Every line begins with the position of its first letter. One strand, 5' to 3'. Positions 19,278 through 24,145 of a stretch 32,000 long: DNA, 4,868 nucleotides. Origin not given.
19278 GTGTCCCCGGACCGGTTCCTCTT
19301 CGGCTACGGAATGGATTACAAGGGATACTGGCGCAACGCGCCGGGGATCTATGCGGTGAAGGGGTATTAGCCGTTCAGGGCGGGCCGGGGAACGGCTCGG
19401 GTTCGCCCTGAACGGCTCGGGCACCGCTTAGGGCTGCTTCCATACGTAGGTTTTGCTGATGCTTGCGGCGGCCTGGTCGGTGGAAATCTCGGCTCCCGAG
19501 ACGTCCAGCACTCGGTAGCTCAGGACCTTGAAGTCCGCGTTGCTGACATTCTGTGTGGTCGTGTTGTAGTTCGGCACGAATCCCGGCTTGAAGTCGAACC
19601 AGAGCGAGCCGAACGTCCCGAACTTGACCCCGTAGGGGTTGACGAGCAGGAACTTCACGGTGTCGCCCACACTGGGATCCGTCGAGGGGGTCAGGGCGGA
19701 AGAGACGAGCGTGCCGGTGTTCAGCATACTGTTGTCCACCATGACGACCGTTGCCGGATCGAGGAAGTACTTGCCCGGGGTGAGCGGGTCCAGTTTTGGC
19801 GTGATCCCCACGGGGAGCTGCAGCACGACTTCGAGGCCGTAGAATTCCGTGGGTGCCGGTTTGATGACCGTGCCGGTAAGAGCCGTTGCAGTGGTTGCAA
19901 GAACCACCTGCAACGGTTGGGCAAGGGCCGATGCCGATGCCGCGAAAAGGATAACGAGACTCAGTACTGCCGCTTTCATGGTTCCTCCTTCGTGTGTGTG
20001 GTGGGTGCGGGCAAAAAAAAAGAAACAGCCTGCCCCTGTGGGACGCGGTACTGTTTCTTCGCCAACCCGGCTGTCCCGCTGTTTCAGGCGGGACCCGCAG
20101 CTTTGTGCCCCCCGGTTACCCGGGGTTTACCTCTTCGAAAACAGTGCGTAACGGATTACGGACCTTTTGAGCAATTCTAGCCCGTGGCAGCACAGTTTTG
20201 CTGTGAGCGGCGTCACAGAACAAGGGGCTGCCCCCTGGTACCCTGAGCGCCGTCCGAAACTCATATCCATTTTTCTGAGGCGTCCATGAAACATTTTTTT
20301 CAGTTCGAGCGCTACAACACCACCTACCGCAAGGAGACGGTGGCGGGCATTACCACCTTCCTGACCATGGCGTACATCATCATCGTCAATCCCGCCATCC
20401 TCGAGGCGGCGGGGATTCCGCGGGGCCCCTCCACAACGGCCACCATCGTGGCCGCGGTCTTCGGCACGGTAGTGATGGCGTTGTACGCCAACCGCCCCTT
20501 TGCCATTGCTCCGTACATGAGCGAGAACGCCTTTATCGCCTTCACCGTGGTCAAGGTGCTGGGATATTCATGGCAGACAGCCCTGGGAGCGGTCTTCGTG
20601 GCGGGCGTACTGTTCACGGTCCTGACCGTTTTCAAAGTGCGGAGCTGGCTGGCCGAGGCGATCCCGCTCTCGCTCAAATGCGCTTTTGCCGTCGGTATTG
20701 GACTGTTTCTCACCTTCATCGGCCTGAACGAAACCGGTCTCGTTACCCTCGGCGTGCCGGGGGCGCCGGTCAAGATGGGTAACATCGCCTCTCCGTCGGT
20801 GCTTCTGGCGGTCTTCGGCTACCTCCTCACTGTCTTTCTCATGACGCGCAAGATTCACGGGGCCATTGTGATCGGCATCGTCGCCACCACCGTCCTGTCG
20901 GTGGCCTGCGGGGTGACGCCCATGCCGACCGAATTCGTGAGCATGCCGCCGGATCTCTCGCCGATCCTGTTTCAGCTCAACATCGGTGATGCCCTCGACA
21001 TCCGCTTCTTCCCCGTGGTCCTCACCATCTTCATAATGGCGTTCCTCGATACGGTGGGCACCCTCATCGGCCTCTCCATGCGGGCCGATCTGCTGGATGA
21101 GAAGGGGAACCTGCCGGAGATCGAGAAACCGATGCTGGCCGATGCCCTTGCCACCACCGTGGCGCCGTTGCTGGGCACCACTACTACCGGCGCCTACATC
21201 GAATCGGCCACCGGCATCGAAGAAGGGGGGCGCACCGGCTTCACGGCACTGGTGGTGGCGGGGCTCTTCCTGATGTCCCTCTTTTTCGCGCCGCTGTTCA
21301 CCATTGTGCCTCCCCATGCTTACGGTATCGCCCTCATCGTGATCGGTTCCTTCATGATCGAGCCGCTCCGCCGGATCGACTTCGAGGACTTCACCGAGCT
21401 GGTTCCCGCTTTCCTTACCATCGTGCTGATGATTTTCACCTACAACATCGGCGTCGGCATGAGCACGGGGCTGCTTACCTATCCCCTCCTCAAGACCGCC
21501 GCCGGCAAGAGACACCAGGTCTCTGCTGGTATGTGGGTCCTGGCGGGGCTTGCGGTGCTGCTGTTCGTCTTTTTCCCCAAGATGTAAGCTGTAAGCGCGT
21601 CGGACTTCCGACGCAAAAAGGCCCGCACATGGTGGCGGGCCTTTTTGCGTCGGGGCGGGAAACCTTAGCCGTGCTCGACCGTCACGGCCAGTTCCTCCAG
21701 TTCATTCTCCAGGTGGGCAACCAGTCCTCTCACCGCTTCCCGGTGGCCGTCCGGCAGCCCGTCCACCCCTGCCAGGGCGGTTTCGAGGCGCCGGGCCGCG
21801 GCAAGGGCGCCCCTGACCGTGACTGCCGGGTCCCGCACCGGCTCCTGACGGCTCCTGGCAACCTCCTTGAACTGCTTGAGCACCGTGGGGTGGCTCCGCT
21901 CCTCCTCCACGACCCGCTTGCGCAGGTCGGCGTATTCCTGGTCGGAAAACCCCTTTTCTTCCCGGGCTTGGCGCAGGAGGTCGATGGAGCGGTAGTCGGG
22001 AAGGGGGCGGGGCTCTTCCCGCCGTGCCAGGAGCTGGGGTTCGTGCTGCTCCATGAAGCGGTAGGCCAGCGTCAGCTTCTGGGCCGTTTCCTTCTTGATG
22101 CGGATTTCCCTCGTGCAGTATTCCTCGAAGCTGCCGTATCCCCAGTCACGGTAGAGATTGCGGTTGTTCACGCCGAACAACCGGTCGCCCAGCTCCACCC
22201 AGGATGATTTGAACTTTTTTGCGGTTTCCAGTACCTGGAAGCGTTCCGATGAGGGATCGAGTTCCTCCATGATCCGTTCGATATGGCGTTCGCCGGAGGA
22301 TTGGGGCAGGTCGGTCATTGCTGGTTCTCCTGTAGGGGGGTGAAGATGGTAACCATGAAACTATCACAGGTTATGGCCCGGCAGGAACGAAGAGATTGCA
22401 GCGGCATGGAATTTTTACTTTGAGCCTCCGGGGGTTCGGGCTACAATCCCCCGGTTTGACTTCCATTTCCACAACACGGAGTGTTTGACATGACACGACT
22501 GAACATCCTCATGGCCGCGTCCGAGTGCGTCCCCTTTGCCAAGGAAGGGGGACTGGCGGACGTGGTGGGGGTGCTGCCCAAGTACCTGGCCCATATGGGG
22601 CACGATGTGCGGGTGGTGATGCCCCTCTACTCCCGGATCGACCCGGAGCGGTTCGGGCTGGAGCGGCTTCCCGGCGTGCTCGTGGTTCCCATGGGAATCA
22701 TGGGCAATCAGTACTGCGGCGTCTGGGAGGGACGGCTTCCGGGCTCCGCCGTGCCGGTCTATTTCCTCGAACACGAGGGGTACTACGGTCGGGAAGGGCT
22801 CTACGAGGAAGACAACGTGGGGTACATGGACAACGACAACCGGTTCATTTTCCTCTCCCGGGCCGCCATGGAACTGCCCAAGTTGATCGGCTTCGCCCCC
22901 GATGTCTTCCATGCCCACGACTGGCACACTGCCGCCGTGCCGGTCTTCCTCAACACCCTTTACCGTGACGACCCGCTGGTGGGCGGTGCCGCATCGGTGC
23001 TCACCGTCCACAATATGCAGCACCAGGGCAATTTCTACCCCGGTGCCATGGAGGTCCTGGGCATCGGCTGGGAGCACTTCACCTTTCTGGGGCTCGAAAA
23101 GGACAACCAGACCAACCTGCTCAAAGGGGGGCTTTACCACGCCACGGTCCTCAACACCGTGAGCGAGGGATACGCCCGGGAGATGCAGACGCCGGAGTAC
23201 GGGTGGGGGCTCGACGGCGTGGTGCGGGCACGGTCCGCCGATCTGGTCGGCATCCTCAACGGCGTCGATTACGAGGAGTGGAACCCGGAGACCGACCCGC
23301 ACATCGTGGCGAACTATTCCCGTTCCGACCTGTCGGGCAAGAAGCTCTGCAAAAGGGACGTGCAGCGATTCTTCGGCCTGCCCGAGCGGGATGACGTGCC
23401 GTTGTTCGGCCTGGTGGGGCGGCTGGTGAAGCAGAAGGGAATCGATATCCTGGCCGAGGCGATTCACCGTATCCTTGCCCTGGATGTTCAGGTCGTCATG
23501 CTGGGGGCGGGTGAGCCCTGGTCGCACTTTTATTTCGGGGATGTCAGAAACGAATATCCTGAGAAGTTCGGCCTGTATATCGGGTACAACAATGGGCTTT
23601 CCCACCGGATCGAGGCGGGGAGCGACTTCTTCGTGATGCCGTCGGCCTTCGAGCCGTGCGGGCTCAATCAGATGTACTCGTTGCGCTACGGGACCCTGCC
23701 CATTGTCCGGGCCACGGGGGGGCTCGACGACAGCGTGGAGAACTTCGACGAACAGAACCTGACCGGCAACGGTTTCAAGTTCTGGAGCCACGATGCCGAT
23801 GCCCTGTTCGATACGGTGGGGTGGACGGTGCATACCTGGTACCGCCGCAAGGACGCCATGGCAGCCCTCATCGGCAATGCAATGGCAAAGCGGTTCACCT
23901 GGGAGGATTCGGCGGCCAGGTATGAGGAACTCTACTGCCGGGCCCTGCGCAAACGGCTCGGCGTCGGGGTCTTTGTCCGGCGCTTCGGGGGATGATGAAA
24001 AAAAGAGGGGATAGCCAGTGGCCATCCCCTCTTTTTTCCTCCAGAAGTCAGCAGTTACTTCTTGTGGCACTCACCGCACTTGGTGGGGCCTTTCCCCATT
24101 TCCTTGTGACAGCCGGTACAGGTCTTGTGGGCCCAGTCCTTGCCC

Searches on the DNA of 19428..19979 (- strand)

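Call 37: search_rna_families(sources=[L001, L002, L003, L004, L005, L006, L007, L008, L009, L010], threshold=gathering, show_alignments=10)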
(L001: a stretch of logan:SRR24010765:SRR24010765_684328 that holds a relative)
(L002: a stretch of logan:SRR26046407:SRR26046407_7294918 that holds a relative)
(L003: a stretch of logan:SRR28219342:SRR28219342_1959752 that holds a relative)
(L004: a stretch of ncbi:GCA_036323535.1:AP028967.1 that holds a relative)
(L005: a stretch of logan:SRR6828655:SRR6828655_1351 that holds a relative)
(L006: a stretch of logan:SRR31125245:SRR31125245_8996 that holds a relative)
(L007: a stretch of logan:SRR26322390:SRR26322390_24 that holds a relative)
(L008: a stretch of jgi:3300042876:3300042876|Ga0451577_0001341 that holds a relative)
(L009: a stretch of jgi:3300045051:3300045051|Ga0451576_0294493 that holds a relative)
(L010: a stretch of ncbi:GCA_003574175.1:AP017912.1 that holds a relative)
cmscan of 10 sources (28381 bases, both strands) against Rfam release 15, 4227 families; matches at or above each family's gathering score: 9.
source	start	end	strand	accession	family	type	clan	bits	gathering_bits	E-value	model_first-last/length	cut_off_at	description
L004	1339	1422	+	RF01051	c-di-GMP-I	Cis-reg; riboswitch;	CL00126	63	35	2.6e-10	1-87/87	no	c-di-GMP-I riboswitch aptamer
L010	1339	1422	+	RF01051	c-di-GMP-I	Cis-reg; riboswitch;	CL00126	63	35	2.5e-10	1-87/87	no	c-di-GMP-I riboswitch aptamer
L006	1336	1419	+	RF01051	c-di-GMP-I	Cis-reg; riboswitch;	CL00126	62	35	4.4e-10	1-87/87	no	c-di-GMP-I riboswitch aptamer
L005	1336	1419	+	RF01051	c-di-GMP-I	Cis-reg; riboswitch;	CL00126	61.4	35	6.3e-10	1-87/87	no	c-di-GMP-I riboswitch aptamer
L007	1336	1419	+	RF01051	c-di-GMP-I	Cis-reg; riboswitch;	CL00126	61.4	35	6.3e-10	1-87/87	no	c-di-GMP-I riboswitch aptamer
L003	281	360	+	RF01051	c-di-GMP-I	Cis-reg; riboswitch;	CL00126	55.5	35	1.7e-08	1-87/87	no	c-di-GMP-I riboswitch aptamer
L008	1333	1412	+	RF01051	c-di-GMP-I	Cis-reg; riboswitch;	CL00126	55.5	35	1.7e-08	1-87/87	no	c-di-GMP-I riboswitch aptamer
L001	1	69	+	RF01051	c-di-GMP-I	Cis-reg; riboswitch;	CL00126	46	35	3.6e-06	12-87/87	5'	c-di-GMP-I riboswitch aptamer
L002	1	69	+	RF01051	c-di-GMP-I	Cis-reg; riboswitch;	CL00126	46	35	3.6e-06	12-87/87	5'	c-di-GMP-I riboswitch aptamer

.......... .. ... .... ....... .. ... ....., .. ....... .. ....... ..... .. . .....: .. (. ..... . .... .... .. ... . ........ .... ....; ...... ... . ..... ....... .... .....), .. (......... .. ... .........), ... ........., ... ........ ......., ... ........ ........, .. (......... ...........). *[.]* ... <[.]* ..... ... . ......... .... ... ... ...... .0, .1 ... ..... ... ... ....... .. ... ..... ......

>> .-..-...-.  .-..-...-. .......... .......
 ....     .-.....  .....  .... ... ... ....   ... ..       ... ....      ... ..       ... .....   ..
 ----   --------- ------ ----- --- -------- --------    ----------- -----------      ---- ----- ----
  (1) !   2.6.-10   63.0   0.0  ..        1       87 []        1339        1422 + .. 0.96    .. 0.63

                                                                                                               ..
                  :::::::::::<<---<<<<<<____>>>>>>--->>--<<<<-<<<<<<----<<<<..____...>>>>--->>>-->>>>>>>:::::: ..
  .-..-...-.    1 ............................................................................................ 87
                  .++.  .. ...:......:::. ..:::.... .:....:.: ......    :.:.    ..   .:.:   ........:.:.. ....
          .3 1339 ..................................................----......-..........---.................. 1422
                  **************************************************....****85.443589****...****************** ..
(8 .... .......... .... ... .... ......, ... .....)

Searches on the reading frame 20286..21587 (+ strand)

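Call 6: search_protein_families(library=pfam, proteins=[window:20286-21587:+], max_evalue=0.01)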
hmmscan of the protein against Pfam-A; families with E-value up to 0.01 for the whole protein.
window:20286-21587:+ (433 aa): 1 family
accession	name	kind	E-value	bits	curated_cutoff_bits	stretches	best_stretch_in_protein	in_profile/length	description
PF00860.26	Xan_ur_permease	-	2.4e-44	152.1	27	1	16-388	2-383/389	Permease family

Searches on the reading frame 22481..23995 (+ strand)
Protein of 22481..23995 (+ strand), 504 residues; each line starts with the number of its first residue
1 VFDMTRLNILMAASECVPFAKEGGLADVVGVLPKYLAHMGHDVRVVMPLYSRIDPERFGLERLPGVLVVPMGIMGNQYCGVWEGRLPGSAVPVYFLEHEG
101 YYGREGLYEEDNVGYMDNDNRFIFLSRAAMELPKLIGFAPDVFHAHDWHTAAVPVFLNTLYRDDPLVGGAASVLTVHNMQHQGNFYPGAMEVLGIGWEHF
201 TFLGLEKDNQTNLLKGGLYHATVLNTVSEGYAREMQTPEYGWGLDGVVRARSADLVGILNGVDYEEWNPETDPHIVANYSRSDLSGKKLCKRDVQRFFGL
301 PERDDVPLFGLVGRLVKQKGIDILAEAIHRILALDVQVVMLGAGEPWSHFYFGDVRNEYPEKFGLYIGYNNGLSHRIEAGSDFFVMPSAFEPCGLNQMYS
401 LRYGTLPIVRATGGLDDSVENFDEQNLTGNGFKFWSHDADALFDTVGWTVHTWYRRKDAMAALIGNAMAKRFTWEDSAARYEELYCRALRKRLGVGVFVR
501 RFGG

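Call 6: search_protein_families(library=pfam, proteins=[window:22481-23995:+], max_evalue=0.01)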
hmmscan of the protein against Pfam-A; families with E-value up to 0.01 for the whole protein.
window:22481-23995:+ (504 aa): 5 families
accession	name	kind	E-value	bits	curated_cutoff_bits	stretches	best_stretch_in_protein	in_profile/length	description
PF08323.17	Glyco_transf_5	-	2.1e-78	263.8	22.7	1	8-249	1-238/239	Starch synthase catalytic domain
PF00534.26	Glycos_transf_1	-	1.5e-11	44.6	26.4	1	300-449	9-155/172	Glycosyl transferases group 1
PF13692.12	Glyco_trans_1_4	-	4e-08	34.1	27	1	307-446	2-136/142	Glycosyl transferases group 1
PF13439.12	Glyco_transf_4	-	1.5e-06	28.8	28.5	0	119-235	51-148/170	Glycosyltransferase Family 4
PF13579.12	Glyco_trans_4_4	-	4.4e-05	24.3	29.7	1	23-235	1-142/158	Glycosyl transferase 4-like domain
